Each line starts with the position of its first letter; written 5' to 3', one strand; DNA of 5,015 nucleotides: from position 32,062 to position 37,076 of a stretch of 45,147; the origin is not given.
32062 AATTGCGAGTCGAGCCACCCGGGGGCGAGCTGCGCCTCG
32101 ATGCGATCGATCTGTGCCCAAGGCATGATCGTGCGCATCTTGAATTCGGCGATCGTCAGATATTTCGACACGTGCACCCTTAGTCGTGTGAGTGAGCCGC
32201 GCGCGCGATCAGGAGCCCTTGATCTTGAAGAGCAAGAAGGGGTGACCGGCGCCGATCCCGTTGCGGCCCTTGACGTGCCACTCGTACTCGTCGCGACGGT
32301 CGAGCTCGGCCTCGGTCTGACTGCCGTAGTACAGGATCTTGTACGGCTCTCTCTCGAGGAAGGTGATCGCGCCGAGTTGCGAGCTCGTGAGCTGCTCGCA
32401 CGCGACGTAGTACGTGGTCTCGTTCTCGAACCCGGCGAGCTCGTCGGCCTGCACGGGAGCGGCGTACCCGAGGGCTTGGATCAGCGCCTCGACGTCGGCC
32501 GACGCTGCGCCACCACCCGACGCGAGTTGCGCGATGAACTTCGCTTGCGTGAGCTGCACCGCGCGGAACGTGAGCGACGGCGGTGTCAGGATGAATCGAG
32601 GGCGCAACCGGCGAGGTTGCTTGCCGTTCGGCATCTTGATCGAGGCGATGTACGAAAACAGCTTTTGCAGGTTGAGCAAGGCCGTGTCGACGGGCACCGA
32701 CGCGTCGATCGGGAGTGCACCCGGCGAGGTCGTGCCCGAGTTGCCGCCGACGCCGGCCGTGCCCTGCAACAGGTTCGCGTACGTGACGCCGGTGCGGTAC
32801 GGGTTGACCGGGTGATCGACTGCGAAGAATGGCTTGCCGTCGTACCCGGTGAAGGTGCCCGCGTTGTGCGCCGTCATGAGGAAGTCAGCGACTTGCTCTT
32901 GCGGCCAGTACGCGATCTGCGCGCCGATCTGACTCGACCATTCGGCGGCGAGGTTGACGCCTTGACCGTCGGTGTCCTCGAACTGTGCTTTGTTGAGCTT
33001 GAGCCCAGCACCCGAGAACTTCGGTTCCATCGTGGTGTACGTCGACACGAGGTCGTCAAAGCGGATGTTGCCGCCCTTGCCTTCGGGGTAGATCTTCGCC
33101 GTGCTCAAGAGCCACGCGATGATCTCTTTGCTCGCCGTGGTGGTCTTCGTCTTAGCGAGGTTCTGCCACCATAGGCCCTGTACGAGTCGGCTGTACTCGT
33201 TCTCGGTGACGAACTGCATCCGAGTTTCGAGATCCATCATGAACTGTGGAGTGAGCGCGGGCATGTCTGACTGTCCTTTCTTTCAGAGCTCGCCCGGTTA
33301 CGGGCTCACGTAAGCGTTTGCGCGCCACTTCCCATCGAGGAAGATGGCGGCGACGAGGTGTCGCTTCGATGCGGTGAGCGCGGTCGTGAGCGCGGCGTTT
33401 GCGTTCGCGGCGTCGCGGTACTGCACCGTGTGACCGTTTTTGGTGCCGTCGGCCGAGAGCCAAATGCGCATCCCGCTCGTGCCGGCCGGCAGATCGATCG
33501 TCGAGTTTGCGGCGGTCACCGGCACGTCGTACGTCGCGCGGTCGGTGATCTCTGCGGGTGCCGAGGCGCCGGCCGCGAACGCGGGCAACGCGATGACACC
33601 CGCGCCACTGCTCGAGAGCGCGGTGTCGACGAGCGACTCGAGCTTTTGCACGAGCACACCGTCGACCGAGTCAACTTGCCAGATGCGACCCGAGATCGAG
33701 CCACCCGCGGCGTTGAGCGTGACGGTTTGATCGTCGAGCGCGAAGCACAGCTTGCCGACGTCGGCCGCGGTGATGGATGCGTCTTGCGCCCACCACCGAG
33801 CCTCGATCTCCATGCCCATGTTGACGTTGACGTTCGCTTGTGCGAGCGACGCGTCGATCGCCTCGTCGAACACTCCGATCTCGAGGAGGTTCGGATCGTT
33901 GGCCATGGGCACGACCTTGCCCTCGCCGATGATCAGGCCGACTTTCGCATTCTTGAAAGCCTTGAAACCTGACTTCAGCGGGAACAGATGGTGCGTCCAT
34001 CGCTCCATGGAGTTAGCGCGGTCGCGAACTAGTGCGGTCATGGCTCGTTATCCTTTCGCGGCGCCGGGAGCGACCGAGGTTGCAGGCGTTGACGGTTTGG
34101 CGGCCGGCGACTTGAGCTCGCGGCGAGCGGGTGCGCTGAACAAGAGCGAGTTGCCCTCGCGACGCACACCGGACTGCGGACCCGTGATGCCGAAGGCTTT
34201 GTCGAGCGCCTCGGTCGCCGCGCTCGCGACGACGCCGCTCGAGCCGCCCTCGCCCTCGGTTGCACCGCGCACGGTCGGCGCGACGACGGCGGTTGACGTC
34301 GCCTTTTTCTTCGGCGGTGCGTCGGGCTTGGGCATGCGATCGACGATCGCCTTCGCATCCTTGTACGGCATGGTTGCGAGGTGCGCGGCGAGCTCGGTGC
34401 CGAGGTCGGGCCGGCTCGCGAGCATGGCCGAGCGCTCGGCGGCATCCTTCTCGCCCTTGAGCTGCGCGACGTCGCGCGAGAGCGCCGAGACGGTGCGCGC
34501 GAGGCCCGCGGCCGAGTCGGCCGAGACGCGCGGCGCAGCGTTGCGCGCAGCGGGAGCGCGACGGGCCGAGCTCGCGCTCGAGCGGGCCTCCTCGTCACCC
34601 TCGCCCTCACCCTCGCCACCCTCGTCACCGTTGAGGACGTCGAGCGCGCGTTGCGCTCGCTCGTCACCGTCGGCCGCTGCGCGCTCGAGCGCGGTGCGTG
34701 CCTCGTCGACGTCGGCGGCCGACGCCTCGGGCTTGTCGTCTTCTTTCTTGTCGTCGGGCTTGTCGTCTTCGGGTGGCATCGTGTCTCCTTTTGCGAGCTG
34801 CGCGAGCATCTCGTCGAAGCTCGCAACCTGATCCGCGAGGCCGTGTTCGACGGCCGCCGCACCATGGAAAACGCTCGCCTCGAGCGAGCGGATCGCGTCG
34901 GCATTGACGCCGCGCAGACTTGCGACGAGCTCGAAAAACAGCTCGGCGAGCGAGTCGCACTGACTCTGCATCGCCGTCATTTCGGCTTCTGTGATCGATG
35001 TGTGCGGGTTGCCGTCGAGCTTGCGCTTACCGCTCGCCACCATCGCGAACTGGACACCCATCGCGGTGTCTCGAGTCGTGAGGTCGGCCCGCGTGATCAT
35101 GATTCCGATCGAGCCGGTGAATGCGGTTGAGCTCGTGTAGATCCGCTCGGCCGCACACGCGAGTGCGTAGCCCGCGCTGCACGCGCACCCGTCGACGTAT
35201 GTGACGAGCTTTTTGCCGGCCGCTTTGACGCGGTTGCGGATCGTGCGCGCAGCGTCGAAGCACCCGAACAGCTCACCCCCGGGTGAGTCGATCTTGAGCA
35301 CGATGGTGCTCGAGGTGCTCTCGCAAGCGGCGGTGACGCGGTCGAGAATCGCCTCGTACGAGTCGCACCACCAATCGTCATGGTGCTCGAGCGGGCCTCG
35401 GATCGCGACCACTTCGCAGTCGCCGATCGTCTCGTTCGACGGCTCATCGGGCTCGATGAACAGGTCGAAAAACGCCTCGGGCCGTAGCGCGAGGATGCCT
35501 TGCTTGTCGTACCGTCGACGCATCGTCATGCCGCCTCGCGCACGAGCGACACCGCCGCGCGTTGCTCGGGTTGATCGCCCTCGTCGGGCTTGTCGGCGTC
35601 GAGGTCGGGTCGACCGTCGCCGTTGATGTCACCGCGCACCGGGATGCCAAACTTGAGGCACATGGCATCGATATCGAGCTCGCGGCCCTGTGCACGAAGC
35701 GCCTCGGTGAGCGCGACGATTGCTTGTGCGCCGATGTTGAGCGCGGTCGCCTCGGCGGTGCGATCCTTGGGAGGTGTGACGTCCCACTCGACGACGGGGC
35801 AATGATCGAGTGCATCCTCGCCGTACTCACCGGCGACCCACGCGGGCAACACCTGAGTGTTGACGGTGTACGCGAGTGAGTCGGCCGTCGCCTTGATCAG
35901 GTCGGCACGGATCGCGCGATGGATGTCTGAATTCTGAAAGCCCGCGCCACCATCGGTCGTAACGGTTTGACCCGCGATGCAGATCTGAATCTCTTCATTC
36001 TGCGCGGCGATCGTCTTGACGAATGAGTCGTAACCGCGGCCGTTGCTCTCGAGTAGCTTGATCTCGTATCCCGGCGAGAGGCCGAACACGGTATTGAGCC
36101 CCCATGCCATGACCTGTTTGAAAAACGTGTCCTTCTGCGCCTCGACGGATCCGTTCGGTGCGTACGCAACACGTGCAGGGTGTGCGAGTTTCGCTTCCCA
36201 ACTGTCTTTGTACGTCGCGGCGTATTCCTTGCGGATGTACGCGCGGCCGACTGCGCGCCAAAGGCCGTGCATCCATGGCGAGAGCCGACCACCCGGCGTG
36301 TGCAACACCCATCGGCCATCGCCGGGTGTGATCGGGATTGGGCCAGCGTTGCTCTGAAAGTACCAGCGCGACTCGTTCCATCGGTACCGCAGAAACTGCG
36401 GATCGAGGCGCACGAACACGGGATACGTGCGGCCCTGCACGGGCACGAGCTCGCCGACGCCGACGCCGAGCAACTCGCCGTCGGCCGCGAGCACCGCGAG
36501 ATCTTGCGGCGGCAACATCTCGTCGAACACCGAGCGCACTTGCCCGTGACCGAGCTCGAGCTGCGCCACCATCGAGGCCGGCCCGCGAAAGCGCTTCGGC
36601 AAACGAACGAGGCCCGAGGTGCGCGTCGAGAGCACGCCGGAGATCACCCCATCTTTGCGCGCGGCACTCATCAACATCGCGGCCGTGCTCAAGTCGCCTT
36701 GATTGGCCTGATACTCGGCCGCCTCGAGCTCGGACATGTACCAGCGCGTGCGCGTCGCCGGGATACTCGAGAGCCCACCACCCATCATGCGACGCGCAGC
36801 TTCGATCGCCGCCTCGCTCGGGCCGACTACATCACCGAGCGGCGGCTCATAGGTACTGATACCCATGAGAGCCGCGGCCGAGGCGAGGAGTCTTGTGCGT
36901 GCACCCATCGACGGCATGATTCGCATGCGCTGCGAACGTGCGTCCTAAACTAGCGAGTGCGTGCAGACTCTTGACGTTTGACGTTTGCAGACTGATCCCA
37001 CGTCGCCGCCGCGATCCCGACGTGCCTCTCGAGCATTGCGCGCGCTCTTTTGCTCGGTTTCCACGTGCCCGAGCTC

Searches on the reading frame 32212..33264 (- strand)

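Call 97: search_protein_families(library=phrogs, proteins=[window:32212-33264:-], max_evalue=0.00001)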
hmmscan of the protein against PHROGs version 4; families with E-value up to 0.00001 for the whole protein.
window:32212-33264:- (351 aa): 1 family
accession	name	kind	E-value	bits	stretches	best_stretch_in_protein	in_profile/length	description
phrog_371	-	head and packaging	2.3e-12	47.8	1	9-349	9-232/303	major head protein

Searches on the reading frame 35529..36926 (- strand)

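Call 97: search_protein_families(library=phrogs, proteins=[window:35529-36926:-], max_evalue=0.00001)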
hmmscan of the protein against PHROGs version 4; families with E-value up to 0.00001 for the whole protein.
window:35529-36926:- (466 aa): 2 families
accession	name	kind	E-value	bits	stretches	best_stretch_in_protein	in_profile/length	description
phrog_113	-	head and packaging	7e-25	88.4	1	89-408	76-402/1272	portal protein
phrog_10231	-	unknown function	2.3e-11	44.6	1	302-396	23-112/256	-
